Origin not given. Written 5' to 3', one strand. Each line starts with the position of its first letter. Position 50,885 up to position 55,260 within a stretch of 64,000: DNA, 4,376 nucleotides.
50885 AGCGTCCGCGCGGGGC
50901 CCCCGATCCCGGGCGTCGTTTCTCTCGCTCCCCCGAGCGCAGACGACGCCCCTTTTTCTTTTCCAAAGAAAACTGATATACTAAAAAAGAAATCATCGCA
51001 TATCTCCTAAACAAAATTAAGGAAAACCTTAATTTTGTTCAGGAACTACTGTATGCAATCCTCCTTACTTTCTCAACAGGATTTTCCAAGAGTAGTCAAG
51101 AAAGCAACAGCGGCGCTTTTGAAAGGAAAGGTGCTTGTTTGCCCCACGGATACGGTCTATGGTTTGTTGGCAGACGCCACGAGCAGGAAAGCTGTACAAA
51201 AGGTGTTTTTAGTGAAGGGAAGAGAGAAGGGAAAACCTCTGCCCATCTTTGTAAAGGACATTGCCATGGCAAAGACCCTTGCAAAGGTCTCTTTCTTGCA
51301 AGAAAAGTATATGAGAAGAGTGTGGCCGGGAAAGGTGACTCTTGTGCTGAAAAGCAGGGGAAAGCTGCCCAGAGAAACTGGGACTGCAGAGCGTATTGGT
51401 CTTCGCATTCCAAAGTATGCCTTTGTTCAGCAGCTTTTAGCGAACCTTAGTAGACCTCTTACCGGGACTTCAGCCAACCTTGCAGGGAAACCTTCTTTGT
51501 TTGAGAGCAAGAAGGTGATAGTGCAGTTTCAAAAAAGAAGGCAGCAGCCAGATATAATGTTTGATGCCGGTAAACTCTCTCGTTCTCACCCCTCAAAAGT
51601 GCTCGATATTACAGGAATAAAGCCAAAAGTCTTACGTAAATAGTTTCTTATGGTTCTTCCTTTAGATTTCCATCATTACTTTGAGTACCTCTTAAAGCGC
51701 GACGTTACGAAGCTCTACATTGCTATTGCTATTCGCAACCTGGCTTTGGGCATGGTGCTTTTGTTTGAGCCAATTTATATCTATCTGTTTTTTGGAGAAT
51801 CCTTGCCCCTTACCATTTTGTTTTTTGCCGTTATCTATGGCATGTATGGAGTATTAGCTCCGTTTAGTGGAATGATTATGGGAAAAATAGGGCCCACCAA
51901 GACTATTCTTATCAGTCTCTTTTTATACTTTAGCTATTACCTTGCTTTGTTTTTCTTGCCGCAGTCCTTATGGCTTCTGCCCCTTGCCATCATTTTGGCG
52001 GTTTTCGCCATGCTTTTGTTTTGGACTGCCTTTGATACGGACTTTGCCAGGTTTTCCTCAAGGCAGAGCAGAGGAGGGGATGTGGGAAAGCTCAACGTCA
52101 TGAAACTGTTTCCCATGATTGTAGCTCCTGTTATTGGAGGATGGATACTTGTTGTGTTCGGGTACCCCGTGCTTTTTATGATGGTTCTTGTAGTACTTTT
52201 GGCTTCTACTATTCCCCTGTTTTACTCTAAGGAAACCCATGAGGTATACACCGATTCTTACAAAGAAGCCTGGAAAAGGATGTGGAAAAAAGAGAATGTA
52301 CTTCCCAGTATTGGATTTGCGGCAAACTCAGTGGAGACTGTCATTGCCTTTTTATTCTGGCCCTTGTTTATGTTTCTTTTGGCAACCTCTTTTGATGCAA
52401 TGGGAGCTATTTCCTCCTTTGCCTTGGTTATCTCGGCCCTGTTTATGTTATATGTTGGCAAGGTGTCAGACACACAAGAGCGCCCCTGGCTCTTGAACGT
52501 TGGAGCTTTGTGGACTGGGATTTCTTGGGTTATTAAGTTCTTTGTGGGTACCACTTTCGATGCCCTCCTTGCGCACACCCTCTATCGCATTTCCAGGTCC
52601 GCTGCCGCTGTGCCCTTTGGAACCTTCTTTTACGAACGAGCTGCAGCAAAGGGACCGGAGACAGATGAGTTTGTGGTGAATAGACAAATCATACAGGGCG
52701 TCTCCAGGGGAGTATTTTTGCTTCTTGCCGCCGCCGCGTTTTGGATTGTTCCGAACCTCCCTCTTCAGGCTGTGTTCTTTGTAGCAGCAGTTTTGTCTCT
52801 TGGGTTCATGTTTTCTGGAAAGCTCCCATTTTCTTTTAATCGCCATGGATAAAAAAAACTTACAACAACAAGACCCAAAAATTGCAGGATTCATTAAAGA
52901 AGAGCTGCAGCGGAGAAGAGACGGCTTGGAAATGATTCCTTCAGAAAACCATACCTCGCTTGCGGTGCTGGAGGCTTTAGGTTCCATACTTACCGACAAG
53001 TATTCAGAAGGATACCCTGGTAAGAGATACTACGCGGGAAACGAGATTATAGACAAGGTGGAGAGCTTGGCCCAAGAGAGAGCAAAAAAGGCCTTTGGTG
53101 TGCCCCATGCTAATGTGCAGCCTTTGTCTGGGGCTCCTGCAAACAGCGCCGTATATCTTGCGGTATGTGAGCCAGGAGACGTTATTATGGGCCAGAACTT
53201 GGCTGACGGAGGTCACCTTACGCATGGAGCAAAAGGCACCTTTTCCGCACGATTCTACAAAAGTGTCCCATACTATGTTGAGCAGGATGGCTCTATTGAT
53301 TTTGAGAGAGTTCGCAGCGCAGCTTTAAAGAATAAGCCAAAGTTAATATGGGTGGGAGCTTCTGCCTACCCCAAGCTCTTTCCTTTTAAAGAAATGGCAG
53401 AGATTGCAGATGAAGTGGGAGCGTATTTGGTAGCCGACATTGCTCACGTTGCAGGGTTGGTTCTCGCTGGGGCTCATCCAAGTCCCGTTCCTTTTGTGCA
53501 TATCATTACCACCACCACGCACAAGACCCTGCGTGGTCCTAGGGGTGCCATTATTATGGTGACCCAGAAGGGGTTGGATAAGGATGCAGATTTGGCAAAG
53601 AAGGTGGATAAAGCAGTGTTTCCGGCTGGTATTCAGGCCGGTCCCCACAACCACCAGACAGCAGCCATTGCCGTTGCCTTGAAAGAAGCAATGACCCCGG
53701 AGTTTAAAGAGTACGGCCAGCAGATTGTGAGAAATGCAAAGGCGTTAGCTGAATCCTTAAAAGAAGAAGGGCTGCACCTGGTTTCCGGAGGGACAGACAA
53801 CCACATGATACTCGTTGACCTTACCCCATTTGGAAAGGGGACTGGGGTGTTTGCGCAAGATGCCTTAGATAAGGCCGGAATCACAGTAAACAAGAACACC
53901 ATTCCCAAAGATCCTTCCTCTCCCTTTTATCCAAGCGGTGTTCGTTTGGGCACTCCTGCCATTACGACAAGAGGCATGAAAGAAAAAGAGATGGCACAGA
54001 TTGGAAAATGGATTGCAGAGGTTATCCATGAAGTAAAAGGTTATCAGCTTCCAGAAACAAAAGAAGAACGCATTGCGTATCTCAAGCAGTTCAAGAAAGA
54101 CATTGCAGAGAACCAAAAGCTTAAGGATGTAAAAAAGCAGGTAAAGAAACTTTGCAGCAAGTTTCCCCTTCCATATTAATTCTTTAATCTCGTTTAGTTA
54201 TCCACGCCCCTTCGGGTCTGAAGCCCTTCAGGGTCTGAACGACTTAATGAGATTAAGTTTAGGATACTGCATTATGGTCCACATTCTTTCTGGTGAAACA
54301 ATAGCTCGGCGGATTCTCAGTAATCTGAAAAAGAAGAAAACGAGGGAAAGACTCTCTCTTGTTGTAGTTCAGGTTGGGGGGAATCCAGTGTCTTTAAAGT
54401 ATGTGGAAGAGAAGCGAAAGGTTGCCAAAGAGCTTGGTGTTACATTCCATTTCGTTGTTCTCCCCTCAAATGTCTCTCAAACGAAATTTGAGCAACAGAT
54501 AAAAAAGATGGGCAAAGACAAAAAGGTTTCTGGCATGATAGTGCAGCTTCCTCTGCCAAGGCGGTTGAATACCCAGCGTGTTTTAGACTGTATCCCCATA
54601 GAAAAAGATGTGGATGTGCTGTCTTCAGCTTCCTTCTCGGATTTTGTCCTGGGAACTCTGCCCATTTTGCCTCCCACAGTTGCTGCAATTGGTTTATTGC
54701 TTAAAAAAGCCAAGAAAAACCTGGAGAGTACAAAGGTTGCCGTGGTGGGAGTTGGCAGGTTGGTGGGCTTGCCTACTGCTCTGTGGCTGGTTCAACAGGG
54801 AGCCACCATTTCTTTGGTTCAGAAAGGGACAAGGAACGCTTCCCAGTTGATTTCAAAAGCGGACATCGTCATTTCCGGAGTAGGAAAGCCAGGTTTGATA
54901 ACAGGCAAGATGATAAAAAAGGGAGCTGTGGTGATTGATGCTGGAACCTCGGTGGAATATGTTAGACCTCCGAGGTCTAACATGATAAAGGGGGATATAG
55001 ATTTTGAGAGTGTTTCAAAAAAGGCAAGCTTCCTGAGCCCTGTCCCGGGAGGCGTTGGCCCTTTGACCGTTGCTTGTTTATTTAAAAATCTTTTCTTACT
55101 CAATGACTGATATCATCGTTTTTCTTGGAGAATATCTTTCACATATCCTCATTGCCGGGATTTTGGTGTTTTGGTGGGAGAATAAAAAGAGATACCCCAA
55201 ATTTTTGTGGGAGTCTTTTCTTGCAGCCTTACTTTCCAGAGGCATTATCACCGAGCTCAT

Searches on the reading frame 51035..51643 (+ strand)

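Call 80: search_protein_families(library=pfam, proteins=[window:51035-51643:+], max_evalue=0.0001)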
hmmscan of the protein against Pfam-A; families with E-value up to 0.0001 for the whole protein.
window:51035-51643:+ (202 aa): 1 family
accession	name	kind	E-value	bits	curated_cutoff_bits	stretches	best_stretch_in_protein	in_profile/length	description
PF01300.24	Sua5_yciO_yrdC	-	1.6e-44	152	25.1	1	27-202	2-177/178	Telomere recombination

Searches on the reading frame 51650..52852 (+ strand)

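Call 10: search_protein_families(library=ncbifam, proteins=[window:51650-52852:+], max_evalue=0.00001)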
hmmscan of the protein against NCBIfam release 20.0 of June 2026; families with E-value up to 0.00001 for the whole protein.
window:51650-52852:+ (400 aa): 1 family
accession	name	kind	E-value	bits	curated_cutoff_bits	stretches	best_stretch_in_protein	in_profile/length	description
TIGR00880.1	2_A_01_02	superfamily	2.5e-08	34.2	131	1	68-191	13-135/141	multidrug resistance protein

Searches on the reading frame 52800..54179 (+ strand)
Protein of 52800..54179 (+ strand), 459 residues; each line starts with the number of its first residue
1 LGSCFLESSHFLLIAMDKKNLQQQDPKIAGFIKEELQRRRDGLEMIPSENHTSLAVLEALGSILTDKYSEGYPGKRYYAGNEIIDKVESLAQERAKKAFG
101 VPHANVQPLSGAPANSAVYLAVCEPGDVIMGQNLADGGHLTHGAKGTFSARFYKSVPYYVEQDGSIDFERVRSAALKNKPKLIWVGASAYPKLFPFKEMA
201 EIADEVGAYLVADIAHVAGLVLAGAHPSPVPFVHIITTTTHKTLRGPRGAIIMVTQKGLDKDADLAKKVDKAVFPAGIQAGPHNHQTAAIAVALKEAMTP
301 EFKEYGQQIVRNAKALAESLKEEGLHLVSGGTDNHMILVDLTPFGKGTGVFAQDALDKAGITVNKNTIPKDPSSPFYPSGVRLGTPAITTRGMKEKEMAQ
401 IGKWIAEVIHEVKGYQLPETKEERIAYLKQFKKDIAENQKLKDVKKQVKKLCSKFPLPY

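Call 80: search_protein_families(library=pfam, proteins=[window:52800-54179:+], max_evalue=0.0001)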
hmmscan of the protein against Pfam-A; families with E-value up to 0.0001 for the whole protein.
window:52800-54179:+ (459 aa): 2 families
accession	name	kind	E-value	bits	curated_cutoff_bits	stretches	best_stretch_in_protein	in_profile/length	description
PF00464.25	SHMT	-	9.5e-157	522.1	27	1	21-405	1-399/399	Serine hydroxymethyltransferase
PF00155.27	Aminotran_1_2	-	5.2e-07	29.6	19.7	1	97-391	54-352/361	Aminotransferase class I and II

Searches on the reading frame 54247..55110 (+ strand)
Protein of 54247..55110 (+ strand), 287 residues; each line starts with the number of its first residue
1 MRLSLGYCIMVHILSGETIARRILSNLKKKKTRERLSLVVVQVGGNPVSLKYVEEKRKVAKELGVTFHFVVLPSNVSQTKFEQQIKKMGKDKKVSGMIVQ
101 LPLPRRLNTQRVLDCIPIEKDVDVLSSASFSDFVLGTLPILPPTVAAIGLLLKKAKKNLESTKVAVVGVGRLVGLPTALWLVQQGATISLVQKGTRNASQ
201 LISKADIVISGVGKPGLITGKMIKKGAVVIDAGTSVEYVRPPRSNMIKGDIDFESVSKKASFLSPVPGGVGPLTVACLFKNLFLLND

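Call 80: search_protein_families(library=pfam, proteins=[window:54247-55110:+], max_evalue=0.0001)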
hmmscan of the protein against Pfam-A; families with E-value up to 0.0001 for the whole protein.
window:54247-55110:+ (287 aa): 2 families
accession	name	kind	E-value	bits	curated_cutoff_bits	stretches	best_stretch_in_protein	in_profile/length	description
PF02882.25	THF_DHG_CYH_C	-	2e-43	147.9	27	1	132-283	7-153/160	Tetrahydrofolate dehydrogenase/cyclohydrolase, NAD(P)-binding domain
PF00763.28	THF_DHG_CYH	-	1e-27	97.1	32.8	1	14-123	1-115/115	Tetrahydrofolate dehydrogenase/cyclohydrolase, catalytic domain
